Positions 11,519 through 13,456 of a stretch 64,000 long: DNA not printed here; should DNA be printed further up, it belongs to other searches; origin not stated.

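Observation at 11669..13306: Novel architecture: Pycsar-effector-like 2TM domain fused to an extracytoplasmic beta-propeller/phytase-like domain, with a Lys-rich N-terminal tail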

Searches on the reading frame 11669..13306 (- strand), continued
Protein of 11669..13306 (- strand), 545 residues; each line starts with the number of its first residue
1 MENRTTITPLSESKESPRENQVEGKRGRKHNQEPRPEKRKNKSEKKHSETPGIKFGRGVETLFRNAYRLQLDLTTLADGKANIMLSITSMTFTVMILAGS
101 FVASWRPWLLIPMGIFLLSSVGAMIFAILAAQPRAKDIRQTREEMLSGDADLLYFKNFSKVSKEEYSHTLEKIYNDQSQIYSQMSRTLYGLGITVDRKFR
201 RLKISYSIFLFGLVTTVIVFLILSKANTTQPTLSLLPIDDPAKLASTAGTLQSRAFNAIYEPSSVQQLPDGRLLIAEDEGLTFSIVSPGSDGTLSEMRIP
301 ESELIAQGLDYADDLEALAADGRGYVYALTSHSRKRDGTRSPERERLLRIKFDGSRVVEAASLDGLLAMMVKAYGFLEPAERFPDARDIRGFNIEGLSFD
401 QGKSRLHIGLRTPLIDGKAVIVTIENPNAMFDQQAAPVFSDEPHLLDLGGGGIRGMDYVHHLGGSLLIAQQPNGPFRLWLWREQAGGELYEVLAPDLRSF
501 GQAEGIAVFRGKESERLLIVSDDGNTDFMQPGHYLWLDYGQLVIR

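Call 34: predict_structure(alignment_id=A2)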
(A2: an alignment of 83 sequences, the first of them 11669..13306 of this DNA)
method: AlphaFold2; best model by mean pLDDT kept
length: 545 residues; sequences in the alignment: 83
mean_pLDDT: 85.9   pTM: 0.62
mean pLDDT of the five models: 85.9, 85.5, 85.0, 84.9, 84.7
residues with pLDDT >= 90: 360; 70-90: 102; 50-70: 19; < 50: 64
segments of 3 or more residues with pLDDT < 50: 1-48, 231-239, 243-248
pLDDT, mean of each block of 10 residues (from residue 1): 39 39 42 43 48 75 92 94 96 89 84 96 97 73 86 80 91 87 90 94 97 97 80 42 47 90 97 93 92 92 91 93 97 91 94 96 96 97 90 97 98 97 98 98 97 97 97 93 93 88 95 92 95 94 94
secondary structure, 60 per line:
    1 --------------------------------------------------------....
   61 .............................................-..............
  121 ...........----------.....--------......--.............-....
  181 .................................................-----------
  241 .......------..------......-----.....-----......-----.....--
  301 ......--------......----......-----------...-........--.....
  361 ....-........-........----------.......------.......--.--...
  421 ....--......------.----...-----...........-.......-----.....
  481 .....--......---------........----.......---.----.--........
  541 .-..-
elements in order: H57-105 H107-131 H142-146 H155-160 H163-175 H177-229 H241-247 E262-267 E273-277 E283-288 E294-298 H301-306 E315-320 E325-330 E346-353 E356-364 H366-373 H375-382 E393-399 E406-412 E418-424 H427-432 E444-446 E452-459 E464-470 E476-482 E488-493 E503-510 E515-521 E533-538

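Call 37: fold_search(model_id=the predicted structure, library=pdb)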
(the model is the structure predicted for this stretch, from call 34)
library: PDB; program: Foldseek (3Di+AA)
matches with E <= 10: 716; with E <= 0.001: 69
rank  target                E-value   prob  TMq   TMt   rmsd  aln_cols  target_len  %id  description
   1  3qqz                  3.2e-07  1.00  0.32  0.66   5.1       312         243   15  Crystal structure of the C-terminal domain of the yjiK protein from Escherichia coli CFT073 (released 2011-03-09)
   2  2dso_A                1.4e-05  1.00  0.30  0.47   6.9       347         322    7  Crystal structure of D138N mutant of Drp35, a 35kDa drug responsive protein from Staphylococcus aureus (released 2006-12-12)
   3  2dg0_A                2.0e-05  1.00  0.30  0.46   7.5       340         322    7  Crystal structure of Drp35, a 35kDa drug responsive protein from Staphylococcus aureus (released 2006-12-12)
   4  6e29_A                2.3e-05  1.00  0.26  0.38  10.9       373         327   10  Crystal structure of Myceliophteria_thermophila Cps50 (Swd1) beta-propeller domain (released 2018-07-25)
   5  2dg0_B                2.4e-05  1.00  0.31  0.48   6.2       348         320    8  Crystal structure of Drp35, a 35kDa drug responsive protein from Staphylococcus aureus (released 2006-12-12)
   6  7jpn_C                2.4e-05  1.00  0.23  0.33   8.2       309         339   10  Cryo-EM structure of Arpin-bound Arp2/3 complex (released 2022-02-09)
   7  2qe8_A                2.6e-05  1.00  0.28  0.42   8.8       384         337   10  Crystal structure of a putative hydrolase (ava_4197) from anabaena variabilis atcc 29413 at 1.35 A resolution (released 2007-07-10)
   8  2dso_C                2.9e-05  1.00  0.32  0.49   6.0       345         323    7  Crystal structure of D138N mutant of Drp35, a 35kDa drug responsive protein from Staphylococcus aureus (released 2006-12-12)
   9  2dso_F                2.9e-05  1.00  0.31  0.48   6.2       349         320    7  Crystal structure of D138N mutant of Drp35, a 35kDa drug responsive protein from Staphylococcus aureus (released 2006-12-12)
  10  2dg1_B                3.2e-05  1.00  0.31  0.48   6.1       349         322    7  Crystal structure of Drp35, a 35kDa drug responsive protein from Staphylococcus aureus, complexed with Ca2+ (released 2006-12-12)
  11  2dso_B                3.6e-05  1.00  0.31  0.48   6.1       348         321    7  Crystal structure of D138N mutant of Drp35, a 35kDa drug responsive protein from Staphylococcus aureus (released 2006-12-12)
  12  2dg0_I                3.6e-05  1.00  0.30  0.46   7.1       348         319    8  Crystal structure of Drp35, a 35kDa drug responsive protein from Staphylococcus aureus (released 2006-12-12)
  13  5efv_A                3.6e-05  1.00  0.29  0.26  16.5       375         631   11  The host-recognition device of Staphylococcus aureus phage Phi11 (released 2016-05-25)
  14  1gxr_A                3.6e-05  1.00  0.23  0.34  10.1       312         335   10  WD40 Region of Human Groucho/TLE1 (released 2002-06-13)
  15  2qe8_B                3.8e-05  1.00  0.28  0.42  10.6       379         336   10  Crystal structure of a putative hydrolase (ava_4197) from anabaena variabilis atcc 29413 at 1.35 A resolution (released 2007-07-10)
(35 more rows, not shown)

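Call 50: find_encoding_contigs(protein=P0001, flank=6000, max_places=3)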
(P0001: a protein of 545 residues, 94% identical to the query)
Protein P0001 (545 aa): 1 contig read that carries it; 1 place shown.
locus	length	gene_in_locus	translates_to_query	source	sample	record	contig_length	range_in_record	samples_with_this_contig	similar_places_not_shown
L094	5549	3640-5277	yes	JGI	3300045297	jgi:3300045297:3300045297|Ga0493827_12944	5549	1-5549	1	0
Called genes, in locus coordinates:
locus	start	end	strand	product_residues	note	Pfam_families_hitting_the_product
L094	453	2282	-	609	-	PF23023:Anti-Pycsar_Apyc1, PF12706:Lactamase_B_2, PF00072:Response_reg, PF01590:GAF, PF13185:GAF_2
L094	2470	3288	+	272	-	PF05023:Phytochelatin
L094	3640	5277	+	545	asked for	PF18967:PycTM, PF12275:DUF3616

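Call 56: list_cluster_members(proteins=[window:11669-13306:-, window:16230-17864:+, window:3175-4635:-])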
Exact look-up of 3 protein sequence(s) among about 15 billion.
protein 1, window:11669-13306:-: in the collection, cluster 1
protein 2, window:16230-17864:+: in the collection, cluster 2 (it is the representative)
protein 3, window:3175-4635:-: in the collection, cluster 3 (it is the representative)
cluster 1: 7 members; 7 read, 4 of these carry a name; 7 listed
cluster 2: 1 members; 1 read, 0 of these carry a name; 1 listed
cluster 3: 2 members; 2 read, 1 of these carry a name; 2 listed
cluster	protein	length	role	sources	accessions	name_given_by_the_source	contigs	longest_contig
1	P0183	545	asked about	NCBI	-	-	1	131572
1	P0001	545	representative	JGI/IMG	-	hypothetical protein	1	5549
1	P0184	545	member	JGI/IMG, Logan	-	hypothetical protein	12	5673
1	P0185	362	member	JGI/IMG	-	hypothetical protein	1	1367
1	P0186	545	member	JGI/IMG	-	hypothetical protein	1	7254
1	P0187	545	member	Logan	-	-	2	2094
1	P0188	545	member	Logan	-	-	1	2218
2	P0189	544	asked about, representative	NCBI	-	-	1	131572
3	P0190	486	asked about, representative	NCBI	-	-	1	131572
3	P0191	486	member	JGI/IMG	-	exodeoxyribonuclease-1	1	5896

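Call 79: fold_search(model_id=the predicted structure, library=viral)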
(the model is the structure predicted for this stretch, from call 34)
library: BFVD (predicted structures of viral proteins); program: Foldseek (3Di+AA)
matches with E <= 10: 651; with E <= 0.001: 13
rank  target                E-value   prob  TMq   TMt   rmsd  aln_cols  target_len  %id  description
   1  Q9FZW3                3.0e-05  1.00  0.31  0.24  27.4       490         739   11  Neck appendage protein [Bacillus phage GA-1]
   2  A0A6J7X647            3.3e-05  1.00  0.29  0.29   8.7       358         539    8  Uncharacterized protein [uncultured Caudovirales phage]
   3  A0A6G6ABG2            3.3e-05  1.00  0.22  0.32   9.0       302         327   12  WD40 domain-containing protein [Borely moumouvirus]
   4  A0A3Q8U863            5.9e-05  0.99  0.19  0.20  15.4       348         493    7  BTB/POZ domain-containing protein [Megavirus baoshan]
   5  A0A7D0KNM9            8.9e-05  1.00  0.21  0.17  12.2       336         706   10  (no name in the UniProt tables at hand)
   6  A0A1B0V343            1.9e-04  0.99  0.24  0.12  13.1       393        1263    9  (no name in the UniProt tables at hand)
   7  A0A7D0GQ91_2          2.1e-04  1.00  0.24  0.16  21.4       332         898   10  (no name in the UniProt tables at hand)
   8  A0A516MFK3            2.6e-04  1.00  0.28  0.31   8.4       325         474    8  (no name in the UniProt tables at hand)
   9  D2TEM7                2.6e-04  0.99  0.22  0.14  14.3       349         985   11  (no name in the UniProt tables at hand)
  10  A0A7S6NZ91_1          3.6e-04  1.00  0.23  0.17  10.3       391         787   12  Peptidase S74 domain-containing protein [Bathycoccus sp. RCC716 virus 2]
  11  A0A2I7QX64            6.4e-04  1.00  0.24  0.29   8.8       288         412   10  (no name in the UniProt tables at hand)
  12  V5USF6                6.4e-04  1.00  0.28  0.13  11.0       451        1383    8  Structural protein [Synechococcus phage ACG-2014h]
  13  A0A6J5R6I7            9.1e-04  1.00  0.23  0.15  10.8       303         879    8  Lactonase, 7-bladed beta propeller [uncultured Caudovirales phage]
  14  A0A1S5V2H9            1.0e-03  1.00  0.21  0.23  11.2       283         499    7  (no name in the UniProt tables at hand)
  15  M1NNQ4                1.0e-03  0.97  0.25  0.27  22.3       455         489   11  BTB domain-containing protein [Moumouvirus goulette]
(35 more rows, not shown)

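Call 81: search_dna_similar(query=window:11669-13306:-, collection=plasmids, mode=protein, max_evalue=0.00001, max_rows=25)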
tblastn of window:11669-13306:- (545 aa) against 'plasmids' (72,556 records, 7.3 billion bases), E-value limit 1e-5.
Records with a match: 25; places in all: 27; records where one place covers at least 80% of the query: 0.
Best place of each record, by identity: <60% 25.
By first word of the organism name: Deinococcus 15; Burkholderia 3; Pseudomonas 2; Caballeronia 1; Cupriavidus 1; Chondrinema 1; Fulvitalea 1; Persicobacter 1.
By predicted mobility (MOB-suite, as given by PLSDB): mobilizable 16; non-mobilizable 8; conjugative 1.
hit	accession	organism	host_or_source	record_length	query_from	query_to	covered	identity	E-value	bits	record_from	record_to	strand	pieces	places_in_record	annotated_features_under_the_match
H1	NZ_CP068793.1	Deinococcus radiodurans R1 = ATCC 13939 = DSM 20539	cell culture,Orsay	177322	248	490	45%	27.9%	2e-8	65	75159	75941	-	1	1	DUF3616 domain-containing protein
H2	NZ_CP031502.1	Deinococcus radiodurans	Single cell,Irradiated ground pork and ...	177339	248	490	45%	27.9%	2e-8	65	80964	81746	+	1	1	DUF3616 domain-containing protein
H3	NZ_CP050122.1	Deinococcus radiodurans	whole organism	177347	248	490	45%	27.9%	2e-8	65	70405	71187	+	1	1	DUF3616 domain-containing protein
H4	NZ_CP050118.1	Deinococcus radiodurans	whole organism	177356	248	490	45%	27.9%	2e-8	65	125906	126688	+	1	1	DUF3616 domain-containing protein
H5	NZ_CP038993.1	Deinococcus radiodurans R1 = ATCC 13939 = DSM 20539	cell culture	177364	248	490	45%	27.9%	2e-8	65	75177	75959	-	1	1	DUF3616 domain-containing protein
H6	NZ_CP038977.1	Deinococcus radiodurans R1 = ATCC 13939 = DSM 20539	cell culture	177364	248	490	45%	27.9%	2e-8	65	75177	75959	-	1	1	DUF3616 domain-containing protein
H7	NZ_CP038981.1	Deinococcus radiodurans R1 = ATCC 13939 = DSM 20539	cell culture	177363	248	490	45%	27.9%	2e-8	65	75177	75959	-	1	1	DUF3616 domain-containing protein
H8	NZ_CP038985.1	Deinococcus radiodurans R1 = ATCC 13939 = DSM 20539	cell culture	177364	248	490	45%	27.9%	2e-8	65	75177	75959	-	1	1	DUF3616 domain-containing protein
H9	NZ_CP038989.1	Deinococcus radiodurans R1 = ATCC 13939 = DSM 20539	cell culture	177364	248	490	45%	27.9%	2e-8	65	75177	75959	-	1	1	DUF3616 domain-containing protein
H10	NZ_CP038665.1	Deinococcus radiodurans R1 = ATCC 13939 = DSM 20539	cell culture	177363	248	490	45%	27.9%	2e-8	65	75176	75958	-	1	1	DUF3616 domain-containing protein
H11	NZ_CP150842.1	Deinococcus radiodurans R1 = ATCC 13939 = DSM 20539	Single cell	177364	248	490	45%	27.9%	2e-8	65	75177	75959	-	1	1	DUF3616 domain-containing protein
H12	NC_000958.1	Deinococcus radiodurans R1 = ATCC 13939 = DSM 20539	-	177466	248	490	45%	27.9%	2e-8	65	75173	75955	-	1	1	DUF3616 domain-containing protein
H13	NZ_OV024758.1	Deinococcus radiodurans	-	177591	248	490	45%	27.9%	2e-8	65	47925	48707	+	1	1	DUF3616 domain-containing protein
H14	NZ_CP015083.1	Deinococcus radiodurans R1 = ATCC 13939 = DSM 20539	single cell,Irradiated ground pork and ...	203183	248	490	45%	27.9%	2e-8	65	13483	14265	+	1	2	DUF3616 domain-containing protein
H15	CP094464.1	Deinococcus radiodurans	prokaryote,soil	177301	248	490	45%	27.4%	3e-8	65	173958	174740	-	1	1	DUF3616 domain-containing protein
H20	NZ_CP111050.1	Chondrinema litorale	Seaweed,red alga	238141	38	223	34%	31.7%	7e-19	99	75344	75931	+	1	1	Pycsar system effector family protein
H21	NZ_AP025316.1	Fulvitalea axinellae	-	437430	56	222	31%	35.1%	1e-24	116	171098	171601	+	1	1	Pycsar system effector family protein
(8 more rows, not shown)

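Call 82: search_dna_similar(query=window:11669-13306:-, collection=phages, mode=protein, max_evalue=0.00001, max_rows=15)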
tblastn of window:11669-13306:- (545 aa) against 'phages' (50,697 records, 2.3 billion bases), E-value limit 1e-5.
No match.

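Call 83: get_annotated_region(hit=H21, flank=4000)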
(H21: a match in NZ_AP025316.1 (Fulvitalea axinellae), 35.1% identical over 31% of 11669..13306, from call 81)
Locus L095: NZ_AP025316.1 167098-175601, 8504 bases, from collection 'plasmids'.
description: Fulvitalea axinellae strain DSM 100852 plasmid pFA2, complete sequence
organism: Fulvitalea axinellae (NCBI taxid 1182444)
taxonomy: Bacteria; Bacteroidota; Cytophagia; Cytophagales; Persicobacteraceae; Fulvitalea; Fulvitalea axinellae
host: -; source: -; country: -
typing (MOB-suite, as given by PLSDB): non-mobilizable
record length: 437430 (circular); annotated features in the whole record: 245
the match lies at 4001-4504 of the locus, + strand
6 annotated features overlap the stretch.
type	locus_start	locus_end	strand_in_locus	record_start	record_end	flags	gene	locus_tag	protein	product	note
CDS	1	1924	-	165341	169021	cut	-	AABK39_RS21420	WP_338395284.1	metallophosphoesterase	-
CDS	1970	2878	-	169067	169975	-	-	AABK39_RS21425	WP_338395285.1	hypothetical protein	-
CDS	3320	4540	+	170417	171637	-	-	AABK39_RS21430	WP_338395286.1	Pycsar system effector family protein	-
CDS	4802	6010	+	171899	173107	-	-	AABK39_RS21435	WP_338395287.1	adenylate/guanylate cyclase domain-containing protein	-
CDS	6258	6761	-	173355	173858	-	-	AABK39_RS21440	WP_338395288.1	biotin/lipoyl-containing protein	-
CDS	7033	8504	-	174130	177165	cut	-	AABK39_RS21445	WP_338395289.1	DNRLRE domain-containing protein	-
